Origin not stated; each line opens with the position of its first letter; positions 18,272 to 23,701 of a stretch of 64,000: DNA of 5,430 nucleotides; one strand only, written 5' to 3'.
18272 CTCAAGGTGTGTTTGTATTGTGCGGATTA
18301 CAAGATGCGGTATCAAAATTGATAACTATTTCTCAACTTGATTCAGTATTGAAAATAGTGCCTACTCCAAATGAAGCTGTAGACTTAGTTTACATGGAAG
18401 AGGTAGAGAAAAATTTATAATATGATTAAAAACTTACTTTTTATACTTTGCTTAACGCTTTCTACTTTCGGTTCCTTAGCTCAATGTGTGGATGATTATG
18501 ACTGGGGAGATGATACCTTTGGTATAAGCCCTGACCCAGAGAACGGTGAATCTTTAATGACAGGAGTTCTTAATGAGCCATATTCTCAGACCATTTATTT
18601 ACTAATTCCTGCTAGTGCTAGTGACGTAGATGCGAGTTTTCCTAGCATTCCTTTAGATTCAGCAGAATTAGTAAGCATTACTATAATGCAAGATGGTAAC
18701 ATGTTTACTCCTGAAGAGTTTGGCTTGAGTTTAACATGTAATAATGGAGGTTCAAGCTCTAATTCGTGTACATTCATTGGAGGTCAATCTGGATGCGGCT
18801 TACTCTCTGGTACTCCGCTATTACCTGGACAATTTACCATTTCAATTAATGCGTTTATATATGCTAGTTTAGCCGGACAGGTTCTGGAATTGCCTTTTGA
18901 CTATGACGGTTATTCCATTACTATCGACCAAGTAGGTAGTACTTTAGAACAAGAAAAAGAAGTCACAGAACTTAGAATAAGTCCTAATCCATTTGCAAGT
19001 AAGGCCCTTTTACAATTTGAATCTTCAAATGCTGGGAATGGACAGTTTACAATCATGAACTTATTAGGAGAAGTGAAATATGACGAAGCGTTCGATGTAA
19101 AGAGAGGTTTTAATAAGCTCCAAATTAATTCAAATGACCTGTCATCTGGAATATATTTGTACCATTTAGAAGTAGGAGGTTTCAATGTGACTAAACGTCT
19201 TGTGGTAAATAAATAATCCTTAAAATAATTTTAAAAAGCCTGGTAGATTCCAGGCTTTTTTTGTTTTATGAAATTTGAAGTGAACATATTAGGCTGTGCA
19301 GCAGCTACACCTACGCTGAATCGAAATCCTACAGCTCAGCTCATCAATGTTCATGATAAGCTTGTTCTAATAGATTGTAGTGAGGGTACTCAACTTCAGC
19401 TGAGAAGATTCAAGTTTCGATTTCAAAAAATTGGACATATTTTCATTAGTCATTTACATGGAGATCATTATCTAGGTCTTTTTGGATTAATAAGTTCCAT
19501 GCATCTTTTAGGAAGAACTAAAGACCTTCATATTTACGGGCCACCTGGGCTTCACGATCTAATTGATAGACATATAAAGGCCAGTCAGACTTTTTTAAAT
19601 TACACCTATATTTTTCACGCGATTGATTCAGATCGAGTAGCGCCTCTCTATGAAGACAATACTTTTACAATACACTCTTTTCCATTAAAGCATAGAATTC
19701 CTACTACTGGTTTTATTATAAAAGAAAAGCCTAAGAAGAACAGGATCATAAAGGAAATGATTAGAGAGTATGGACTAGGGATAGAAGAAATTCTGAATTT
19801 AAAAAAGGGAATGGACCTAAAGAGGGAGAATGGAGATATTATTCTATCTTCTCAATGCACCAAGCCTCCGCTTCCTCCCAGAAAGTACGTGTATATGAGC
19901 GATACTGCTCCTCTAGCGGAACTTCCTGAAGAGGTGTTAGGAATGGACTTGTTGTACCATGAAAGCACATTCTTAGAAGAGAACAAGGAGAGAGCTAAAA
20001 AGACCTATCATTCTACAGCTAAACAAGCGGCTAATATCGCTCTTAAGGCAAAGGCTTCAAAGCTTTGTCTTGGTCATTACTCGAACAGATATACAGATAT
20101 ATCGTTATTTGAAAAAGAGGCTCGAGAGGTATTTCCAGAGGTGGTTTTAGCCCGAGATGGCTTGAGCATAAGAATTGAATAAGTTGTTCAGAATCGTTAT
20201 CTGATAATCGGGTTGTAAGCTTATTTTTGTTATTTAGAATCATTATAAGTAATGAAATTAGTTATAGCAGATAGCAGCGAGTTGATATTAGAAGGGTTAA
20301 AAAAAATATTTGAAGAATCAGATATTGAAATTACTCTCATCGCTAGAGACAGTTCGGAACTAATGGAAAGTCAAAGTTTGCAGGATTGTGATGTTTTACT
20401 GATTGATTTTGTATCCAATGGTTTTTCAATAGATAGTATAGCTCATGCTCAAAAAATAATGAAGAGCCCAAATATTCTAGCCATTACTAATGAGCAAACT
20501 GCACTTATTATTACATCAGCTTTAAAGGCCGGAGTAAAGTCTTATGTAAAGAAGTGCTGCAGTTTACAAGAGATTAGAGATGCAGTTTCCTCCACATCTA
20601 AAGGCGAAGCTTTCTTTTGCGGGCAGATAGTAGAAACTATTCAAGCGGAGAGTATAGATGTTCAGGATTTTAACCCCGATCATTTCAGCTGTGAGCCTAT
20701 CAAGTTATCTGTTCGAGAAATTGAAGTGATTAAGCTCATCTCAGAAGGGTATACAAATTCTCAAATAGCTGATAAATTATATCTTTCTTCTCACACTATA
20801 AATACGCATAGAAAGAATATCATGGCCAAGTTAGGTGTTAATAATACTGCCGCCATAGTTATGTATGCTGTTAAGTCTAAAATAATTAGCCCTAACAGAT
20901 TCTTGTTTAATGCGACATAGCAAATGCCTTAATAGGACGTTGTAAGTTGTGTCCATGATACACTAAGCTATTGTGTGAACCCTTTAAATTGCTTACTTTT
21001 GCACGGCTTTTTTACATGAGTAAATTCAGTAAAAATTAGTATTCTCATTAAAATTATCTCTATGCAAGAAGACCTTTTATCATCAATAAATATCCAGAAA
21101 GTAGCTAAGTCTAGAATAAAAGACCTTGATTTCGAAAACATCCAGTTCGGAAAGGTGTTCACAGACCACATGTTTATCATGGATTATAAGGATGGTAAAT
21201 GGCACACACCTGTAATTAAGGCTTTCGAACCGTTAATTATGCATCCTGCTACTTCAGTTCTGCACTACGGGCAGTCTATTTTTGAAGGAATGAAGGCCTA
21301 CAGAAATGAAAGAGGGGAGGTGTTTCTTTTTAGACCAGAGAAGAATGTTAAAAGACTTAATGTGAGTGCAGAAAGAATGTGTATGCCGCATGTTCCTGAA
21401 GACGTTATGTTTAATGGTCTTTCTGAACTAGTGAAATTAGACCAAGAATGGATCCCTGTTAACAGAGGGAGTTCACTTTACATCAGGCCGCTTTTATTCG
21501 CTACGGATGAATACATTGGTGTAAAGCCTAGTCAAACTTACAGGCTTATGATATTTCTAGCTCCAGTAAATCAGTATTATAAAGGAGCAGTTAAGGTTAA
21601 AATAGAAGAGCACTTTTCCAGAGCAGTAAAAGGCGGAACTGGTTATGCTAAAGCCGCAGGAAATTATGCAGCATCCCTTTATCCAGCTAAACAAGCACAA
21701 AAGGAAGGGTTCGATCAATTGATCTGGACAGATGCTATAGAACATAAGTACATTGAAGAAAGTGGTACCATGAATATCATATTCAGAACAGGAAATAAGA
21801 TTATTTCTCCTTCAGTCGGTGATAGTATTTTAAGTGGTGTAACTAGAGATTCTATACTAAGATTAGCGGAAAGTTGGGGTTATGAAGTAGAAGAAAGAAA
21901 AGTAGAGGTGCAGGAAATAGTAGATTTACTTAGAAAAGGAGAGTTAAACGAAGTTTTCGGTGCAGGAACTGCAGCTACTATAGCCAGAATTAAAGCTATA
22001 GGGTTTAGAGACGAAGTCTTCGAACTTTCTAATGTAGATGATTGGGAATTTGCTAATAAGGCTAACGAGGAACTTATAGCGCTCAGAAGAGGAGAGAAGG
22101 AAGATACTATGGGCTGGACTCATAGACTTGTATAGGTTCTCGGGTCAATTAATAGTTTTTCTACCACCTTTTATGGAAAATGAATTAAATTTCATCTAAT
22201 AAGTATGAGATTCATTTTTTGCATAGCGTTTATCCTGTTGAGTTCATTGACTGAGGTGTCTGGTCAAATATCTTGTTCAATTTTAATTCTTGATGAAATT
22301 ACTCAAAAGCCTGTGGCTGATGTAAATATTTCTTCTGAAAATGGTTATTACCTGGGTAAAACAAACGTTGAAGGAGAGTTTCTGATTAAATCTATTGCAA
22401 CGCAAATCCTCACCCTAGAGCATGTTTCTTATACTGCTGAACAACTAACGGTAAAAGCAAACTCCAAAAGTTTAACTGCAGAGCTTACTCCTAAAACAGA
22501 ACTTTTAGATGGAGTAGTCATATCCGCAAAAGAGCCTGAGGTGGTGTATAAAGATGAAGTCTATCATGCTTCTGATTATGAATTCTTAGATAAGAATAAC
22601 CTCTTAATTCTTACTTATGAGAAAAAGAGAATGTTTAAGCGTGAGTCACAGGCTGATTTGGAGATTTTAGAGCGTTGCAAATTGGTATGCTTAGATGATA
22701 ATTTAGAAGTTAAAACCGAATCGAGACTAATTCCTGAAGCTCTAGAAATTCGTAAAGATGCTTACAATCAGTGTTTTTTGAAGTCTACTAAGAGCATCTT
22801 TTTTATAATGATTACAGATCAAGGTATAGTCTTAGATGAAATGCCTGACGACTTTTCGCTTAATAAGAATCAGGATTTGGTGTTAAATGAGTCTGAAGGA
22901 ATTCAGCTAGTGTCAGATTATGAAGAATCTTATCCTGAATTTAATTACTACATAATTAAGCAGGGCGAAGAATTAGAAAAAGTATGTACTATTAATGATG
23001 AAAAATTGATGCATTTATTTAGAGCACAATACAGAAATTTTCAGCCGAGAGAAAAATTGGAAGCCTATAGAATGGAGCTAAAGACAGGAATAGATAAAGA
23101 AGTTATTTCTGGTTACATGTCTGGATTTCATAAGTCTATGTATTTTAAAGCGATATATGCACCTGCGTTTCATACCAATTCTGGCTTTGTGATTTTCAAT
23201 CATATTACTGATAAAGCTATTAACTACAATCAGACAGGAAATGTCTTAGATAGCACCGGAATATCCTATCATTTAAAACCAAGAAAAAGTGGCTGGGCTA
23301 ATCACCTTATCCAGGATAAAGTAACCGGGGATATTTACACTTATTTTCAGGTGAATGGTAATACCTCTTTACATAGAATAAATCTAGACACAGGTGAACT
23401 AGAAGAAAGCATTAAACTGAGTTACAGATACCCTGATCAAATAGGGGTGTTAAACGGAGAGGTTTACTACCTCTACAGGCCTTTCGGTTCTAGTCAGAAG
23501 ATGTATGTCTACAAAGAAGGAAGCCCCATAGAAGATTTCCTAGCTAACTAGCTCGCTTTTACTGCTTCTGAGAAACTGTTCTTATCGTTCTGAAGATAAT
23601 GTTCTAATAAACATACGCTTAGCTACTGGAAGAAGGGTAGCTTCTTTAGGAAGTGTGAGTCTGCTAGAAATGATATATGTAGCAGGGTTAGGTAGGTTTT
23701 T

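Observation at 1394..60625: Hugely over-represented DNA word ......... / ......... (half of palindrome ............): 26 loci in 64 kb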

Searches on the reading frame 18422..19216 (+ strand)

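Call 45: search_protein_families(library=pfam, proteins=[window:18422-19216:+])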
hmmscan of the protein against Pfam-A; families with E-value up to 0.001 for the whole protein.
window:18422-19216:+ (264 aa): 1 family
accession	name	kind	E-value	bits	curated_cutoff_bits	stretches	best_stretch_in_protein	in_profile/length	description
PF18962.6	Por_Secre_tail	-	2.8e-09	37.6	27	1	186-262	1-75/75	Secretion system C-terminal sorting domain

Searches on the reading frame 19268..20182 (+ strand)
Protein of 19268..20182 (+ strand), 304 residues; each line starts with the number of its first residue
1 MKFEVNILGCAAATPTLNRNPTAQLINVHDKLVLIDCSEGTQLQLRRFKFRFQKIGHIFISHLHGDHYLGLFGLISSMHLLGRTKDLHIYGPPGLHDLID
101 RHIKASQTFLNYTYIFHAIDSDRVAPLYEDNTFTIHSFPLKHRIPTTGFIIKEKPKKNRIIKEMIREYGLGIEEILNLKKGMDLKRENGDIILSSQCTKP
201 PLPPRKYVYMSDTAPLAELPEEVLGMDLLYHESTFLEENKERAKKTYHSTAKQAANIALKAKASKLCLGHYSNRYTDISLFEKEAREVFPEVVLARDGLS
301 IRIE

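Call 45: search_protein_families(library=pfam, proteins=[window:19268-20182:+])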
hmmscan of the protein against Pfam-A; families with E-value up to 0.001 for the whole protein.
window:19268-20182:+ (304 aa): 2 families
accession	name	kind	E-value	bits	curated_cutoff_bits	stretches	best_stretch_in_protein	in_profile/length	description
PF12706.13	Lactamase_B_2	-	1.5e-16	61.1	27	2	33-153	3-132/200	Beta-lactamase superfamily domain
PF00753.33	Lactamase_B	-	5e-05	23.8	22.7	1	25-76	10-65/196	Metallo-beta-lactamase superfamily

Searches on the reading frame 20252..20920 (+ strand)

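Call 45: search_protein_families(library=pfam, proteins=[window:20252-20920:+])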
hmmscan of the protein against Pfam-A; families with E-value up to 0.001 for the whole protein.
window:20252-20920:+ (222 aa): 2 families
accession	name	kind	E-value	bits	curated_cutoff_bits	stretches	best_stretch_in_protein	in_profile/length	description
PF00196.25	GerE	-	3.1e-18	65.6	23.5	1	152-206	3-57/57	Bacterial regulatory proteins, luxR family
PF00072.30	Response_reg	-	5.5e-10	39.8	30.2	1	4-112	2-110/111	Response regulator receiver domain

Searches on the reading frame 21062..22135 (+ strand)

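Call 45: search_protein_families(library=pfam, proteins=[window:21062-22135:+])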
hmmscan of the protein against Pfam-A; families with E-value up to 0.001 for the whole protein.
window:21062-22135:+ (357 aa): 1 family
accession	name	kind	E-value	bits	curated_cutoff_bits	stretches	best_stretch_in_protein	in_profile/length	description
PF01063.24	Aminotran_4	-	4.9e-32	112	28.5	1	73-313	2-223/223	Amino-transferase class IV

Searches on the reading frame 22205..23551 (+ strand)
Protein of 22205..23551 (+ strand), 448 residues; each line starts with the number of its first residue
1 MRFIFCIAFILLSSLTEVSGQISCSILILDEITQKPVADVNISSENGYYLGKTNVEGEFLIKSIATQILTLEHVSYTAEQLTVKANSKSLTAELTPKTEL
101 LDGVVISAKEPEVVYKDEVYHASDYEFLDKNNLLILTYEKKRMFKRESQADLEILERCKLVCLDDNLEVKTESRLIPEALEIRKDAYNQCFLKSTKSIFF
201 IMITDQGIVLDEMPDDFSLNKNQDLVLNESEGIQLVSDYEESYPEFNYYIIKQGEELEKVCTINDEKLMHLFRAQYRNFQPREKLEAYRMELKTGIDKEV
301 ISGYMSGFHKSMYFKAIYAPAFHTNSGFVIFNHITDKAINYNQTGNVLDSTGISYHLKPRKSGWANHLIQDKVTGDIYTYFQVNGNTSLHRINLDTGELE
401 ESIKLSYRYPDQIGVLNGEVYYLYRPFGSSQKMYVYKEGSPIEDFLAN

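Call 45: search_protein_families(library=pfam, proteins=[window:22205-23551:+])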
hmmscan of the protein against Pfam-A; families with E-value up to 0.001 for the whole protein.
window:22205-23551:+ (448 aa): 1 family
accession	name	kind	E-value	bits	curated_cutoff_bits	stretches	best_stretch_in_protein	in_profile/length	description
PF13715.12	CarbopepD_reg_2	-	3.3e-06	27.5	32.2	1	28-106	5-88/88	CarboxypepD_reg-like domain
